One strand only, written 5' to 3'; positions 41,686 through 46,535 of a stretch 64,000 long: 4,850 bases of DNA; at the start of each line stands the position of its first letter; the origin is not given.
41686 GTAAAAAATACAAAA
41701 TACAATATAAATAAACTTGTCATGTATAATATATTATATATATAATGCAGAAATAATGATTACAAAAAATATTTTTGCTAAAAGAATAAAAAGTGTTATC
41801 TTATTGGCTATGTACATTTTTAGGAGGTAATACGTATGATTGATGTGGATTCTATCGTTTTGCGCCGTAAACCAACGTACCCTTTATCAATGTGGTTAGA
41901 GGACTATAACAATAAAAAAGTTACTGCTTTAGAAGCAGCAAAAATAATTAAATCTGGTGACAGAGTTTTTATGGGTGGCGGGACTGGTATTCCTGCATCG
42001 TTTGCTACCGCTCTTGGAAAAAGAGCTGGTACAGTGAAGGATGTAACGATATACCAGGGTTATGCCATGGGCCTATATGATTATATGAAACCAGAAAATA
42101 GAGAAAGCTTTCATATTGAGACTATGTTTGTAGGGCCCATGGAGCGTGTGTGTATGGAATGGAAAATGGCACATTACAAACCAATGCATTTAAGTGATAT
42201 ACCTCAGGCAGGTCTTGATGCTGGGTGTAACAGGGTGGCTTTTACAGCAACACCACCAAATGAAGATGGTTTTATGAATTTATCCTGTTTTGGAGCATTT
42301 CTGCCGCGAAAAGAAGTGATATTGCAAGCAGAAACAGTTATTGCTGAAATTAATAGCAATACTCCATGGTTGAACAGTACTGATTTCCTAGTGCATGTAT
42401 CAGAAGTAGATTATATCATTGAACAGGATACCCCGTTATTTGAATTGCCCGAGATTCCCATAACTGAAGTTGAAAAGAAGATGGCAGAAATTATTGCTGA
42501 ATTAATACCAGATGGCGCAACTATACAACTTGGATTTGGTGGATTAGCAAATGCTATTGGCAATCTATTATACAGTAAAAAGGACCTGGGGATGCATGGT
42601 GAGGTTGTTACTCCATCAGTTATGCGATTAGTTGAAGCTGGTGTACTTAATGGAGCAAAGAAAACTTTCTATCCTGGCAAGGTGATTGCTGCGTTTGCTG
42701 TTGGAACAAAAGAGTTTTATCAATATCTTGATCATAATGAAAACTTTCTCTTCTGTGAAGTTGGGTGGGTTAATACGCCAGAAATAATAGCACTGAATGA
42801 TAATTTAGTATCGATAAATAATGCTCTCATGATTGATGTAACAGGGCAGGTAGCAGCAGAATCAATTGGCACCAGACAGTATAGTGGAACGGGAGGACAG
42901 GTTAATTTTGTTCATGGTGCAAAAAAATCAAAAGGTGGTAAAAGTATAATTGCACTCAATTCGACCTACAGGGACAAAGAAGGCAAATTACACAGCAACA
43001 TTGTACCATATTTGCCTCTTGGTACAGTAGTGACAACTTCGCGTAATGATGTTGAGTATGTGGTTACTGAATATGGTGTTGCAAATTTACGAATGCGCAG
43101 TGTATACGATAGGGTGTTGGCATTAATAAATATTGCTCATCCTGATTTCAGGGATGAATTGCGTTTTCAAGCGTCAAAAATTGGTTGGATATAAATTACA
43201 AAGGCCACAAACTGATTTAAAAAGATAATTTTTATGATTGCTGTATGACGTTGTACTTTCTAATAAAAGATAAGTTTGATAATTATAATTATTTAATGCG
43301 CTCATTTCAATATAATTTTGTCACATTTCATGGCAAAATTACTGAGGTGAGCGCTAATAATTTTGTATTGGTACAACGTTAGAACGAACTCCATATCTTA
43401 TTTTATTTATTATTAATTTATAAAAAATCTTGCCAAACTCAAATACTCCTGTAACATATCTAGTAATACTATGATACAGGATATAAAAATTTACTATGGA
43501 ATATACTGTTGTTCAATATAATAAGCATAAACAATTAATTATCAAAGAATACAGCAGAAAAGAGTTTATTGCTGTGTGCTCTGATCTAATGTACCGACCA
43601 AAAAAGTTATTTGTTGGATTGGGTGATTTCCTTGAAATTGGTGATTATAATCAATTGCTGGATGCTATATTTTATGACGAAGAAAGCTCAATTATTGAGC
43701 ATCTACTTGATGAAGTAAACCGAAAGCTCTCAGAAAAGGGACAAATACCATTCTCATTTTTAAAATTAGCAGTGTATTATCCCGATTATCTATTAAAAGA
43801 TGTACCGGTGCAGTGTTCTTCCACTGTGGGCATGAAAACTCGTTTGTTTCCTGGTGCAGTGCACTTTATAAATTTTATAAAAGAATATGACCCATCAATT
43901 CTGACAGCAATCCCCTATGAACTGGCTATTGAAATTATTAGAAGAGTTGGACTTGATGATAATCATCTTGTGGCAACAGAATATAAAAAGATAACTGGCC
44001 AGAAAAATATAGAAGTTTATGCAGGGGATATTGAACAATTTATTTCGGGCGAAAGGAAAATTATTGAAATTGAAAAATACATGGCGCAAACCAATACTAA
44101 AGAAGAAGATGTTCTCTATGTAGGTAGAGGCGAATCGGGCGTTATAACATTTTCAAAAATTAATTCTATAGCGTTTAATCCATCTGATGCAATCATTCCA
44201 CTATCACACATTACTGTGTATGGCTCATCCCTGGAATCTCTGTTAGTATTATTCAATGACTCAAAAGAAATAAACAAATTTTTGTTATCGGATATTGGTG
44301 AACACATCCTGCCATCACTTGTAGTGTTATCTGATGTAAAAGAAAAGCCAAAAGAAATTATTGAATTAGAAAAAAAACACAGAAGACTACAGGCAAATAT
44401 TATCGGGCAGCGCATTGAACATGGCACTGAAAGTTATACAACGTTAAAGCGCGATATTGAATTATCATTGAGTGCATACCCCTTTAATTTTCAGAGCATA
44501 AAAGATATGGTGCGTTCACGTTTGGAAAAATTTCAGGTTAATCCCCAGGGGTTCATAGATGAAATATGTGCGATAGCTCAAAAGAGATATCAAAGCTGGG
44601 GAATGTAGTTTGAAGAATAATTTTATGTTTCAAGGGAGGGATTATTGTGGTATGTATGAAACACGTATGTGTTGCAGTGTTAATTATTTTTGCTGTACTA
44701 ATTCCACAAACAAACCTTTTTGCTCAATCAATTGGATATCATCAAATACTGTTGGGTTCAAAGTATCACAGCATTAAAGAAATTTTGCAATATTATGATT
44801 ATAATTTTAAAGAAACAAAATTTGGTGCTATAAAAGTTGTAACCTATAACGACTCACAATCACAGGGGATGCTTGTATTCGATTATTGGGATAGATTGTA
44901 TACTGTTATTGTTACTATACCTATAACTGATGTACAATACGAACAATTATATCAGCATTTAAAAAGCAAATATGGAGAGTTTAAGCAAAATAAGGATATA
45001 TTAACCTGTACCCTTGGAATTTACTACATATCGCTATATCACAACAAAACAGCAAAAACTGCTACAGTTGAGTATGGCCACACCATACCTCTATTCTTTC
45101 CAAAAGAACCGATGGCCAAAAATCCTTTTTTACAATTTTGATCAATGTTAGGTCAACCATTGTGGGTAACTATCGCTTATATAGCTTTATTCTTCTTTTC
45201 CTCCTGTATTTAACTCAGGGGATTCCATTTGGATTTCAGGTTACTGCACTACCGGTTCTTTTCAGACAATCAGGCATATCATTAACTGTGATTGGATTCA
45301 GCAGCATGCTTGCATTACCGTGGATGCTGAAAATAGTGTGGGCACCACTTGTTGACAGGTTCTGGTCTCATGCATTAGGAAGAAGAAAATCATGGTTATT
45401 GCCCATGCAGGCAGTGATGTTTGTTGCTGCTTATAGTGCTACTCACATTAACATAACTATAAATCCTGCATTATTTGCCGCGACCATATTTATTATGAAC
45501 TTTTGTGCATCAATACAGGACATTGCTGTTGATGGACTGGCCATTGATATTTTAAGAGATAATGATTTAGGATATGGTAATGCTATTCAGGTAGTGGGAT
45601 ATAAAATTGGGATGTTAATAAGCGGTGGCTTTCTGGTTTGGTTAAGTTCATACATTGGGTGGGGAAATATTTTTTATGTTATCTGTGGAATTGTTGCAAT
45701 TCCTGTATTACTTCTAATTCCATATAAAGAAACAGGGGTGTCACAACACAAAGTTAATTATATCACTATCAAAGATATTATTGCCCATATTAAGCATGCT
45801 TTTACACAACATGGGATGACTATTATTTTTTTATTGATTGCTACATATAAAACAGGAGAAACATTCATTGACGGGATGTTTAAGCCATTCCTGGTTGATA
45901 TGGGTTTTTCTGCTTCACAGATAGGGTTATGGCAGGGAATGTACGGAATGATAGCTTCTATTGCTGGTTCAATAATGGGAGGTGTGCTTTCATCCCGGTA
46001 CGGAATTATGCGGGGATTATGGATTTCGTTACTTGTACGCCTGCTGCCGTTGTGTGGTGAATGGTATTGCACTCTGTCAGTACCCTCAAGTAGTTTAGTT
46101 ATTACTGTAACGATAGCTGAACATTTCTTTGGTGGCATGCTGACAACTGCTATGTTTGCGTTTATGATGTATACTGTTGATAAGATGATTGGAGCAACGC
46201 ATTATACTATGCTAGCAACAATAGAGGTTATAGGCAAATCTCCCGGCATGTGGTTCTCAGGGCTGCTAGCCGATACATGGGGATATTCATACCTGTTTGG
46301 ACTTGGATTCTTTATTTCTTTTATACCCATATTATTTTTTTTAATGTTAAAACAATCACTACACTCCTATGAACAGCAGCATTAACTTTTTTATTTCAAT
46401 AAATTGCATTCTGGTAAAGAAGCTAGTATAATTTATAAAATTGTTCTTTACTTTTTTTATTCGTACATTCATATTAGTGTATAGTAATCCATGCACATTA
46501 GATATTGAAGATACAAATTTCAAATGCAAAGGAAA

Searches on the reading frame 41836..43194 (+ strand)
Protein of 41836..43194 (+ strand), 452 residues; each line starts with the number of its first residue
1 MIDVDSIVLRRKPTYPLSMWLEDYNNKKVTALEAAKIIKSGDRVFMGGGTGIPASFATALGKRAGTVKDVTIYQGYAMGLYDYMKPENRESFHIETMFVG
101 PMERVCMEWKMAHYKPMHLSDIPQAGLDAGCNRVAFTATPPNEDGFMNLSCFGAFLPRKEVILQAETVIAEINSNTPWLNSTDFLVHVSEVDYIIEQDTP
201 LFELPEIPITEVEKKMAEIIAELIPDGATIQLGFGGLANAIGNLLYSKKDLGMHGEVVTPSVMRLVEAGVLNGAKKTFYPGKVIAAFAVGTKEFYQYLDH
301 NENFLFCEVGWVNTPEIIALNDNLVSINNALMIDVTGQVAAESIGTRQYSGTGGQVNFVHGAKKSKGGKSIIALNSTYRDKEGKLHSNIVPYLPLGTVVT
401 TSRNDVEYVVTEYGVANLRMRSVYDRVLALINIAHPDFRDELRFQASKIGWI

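Call 60: search_protein_families(library=pfam, proteins=[window:41836-43194:+], max_evalue=0.0001)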
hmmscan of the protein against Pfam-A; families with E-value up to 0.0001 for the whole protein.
window:41836-43194:+ (452 aa): 3 families
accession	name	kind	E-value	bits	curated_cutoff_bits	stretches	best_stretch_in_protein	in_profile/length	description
PF13336.12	AcetylCoA_hyd_C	-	2.6e-61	206.5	23.7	1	290-445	1-153/154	Acetyl-CoA hydrolase/transferase C-terminal domain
PF02550.21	AcetylCoA_hydro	-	1e-15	58.8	24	1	22-198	3-190/198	Acetyl-CoA hydrolase/transferase N-terminal domain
PF01144.29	CoA_trans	-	1.4e-05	25.1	23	0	33-84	6-60/217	Coenzyme A transferase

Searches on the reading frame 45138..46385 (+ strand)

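Call 60: search_protein_families(library=pfam, proteins=[window:45138-46385:+], max_evalue=0.0001)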
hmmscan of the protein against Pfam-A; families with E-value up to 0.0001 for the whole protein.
window:45138-46385:+ (415 aa): 2 families
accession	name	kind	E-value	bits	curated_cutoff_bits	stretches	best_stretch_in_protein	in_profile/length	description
PF13000.13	Acatn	-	4.9e-27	95.1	23.7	1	17-169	2-175/546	Acetyl-coenzyme A transporter 1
PF07690.21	MFS_1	-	4.2e-22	79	33.4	2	20-235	1-216/347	Major Facilitator Superfamily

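Call 79: search_protein_families(library=ncbifam, proteins=[window:45138-46385:+], max_evalue=0.001)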
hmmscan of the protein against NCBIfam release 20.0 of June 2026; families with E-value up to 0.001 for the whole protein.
window:45138-46385:+ (415 aa): 5 families
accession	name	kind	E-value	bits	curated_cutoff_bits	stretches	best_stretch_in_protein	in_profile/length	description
TIGR00901.2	2A0125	subfamily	1.1e-69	235.1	350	1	17-403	6-416/417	AmpG family muropeptide MFS transporter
TIGR02718.1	sider_RhtX_FptX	subfamily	6.8e-55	186.6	356.15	1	17-400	3-386/390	RhtX/FptX family siderophore transporter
NF008238.0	PRK11010.1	equivalog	9.1e-55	186.4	756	1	16-410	13-408/492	muropeptide MFS transporter AmpG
NF008867.0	PRK11902.1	equivalog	1.9e-53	181.9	656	1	19-414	17-413/419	muropeptide transporter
TIGR00880.1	2_A_01_02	superfamily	2.2e-05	24.6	131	1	63-192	9-133/141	multidrug resistance protein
